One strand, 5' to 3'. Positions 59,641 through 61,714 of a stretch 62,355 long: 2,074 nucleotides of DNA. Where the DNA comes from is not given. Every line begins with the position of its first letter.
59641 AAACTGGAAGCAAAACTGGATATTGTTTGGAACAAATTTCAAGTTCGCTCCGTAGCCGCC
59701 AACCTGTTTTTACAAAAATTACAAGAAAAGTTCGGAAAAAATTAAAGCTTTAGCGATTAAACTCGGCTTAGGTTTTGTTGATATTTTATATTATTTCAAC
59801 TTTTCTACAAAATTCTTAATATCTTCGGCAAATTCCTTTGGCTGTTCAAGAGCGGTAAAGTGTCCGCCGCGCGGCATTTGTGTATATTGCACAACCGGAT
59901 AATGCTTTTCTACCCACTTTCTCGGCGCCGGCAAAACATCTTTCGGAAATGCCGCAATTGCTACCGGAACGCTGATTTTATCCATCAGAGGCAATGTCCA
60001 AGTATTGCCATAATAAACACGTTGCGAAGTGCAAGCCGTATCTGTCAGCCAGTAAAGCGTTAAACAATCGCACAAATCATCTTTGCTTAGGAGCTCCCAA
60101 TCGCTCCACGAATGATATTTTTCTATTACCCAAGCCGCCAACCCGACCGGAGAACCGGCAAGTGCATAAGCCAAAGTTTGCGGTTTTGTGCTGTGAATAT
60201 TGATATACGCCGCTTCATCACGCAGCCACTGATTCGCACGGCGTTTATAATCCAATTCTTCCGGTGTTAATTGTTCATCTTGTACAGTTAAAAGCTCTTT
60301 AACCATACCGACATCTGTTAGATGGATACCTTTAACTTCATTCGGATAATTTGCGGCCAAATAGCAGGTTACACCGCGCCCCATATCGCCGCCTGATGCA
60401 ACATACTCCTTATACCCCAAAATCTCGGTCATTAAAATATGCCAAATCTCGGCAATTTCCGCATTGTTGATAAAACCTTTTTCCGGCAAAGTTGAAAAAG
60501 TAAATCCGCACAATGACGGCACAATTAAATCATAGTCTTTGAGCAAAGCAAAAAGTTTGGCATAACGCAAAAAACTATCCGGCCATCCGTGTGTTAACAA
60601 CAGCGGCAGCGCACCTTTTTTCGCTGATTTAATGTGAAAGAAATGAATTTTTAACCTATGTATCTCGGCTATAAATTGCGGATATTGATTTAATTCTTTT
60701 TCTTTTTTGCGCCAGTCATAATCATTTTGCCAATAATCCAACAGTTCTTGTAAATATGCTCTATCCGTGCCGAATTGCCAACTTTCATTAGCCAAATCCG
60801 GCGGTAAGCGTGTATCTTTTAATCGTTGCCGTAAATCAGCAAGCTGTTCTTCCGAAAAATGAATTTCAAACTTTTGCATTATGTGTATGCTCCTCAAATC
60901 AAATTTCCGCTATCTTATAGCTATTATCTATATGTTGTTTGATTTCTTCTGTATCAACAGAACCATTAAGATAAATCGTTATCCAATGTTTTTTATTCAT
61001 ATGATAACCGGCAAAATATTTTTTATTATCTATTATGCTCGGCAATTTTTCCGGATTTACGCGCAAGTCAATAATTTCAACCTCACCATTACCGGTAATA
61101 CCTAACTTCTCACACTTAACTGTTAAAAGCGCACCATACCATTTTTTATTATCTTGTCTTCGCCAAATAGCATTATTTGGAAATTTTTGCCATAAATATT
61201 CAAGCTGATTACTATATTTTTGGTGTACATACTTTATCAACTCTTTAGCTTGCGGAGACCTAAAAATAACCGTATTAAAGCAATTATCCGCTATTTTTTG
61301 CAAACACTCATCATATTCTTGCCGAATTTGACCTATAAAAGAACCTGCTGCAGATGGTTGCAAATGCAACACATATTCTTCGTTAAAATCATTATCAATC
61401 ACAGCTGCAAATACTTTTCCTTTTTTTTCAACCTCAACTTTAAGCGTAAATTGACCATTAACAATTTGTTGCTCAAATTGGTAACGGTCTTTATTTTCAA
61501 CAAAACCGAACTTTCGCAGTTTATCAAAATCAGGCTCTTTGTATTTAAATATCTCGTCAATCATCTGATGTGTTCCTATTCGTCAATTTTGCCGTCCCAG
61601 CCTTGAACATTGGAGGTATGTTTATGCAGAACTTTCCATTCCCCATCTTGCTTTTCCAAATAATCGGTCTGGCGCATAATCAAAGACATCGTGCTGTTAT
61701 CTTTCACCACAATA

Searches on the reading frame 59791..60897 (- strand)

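Call 16: search_protein_families(library=pfam, proteins=[window:59791-60897:-])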
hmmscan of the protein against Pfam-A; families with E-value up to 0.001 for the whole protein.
window:59791-60897:- (368 aa): 3 families
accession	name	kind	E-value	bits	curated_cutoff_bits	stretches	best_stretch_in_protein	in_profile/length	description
PF06441.18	EHN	-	1e-38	132.3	22.8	1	7-111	1-106/107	Epoxide hydrolase N terminus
PF00561.26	Abhydrolase_1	-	4.2e-12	46.7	25.8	1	98-211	2-109/245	alpha/beta hydrolase fold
PF12697.13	Abhydrolase_6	-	2.5e-05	25.5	26.3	1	99-358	1-216/217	Alpha/beta hydrolase family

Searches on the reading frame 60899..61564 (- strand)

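Call 16: search_protein_families(library=pfam, proteins=[window:60899-61564:-])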
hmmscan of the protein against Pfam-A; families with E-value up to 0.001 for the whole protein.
window:60899-61564:- (221 aa): 1 family
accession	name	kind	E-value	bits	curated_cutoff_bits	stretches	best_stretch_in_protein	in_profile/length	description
PF04237.18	YjbR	-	8.4e-16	58.9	30.1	1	121-217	8-87/88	YjbR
